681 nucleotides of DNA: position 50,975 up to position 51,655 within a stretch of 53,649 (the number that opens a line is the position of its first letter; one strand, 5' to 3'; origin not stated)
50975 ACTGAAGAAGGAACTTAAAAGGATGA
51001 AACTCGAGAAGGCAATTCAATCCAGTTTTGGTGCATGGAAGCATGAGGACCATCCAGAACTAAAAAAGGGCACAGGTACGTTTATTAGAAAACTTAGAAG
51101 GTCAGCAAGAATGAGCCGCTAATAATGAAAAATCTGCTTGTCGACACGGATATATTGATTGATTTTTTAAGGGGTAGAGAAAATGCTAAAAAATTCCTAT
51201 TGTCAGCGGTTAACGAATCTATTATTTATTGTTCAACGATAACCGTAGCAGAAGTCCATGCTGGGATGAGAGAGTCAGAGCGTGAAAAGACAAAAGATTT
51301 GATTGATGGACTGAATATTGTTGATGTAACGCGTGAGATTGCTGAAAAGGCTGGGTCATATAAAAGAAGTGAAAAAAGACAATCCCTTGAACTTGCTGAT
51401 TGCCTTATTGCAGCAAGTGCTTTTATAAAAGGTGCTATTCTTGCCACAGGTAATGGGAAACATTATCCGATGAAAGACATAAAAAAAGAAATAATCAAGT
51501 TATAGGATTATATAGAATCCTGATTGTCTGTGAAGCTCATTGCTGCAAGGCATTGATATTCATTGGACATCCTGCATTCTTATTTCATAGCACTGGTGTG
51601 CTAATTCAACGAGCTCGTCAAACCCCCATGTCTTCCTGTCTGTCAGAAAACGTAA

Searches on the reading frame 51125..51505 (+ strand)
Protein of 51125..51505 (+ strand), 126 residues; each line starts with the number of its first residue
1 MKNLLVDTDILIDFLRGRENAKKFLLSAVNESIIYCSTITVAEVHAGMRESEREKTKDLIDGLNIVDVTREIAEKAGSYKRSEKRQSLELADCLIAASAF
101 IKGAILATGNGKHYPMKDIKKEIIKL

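Call 68: search_protein_families(library=pfam, proteins=[window:51125-51505:+], max_evalue=0.00001)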
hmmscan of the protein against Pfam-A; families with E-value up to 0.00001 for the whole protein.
window:51125-51505:+ (126 aa): 1 family
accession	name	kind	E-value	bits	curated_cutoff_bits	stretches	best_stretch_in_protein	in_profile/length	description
PF01850.27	PIN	-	8.4e-16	59.1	23.6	1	5-111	2-112/120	PIN domain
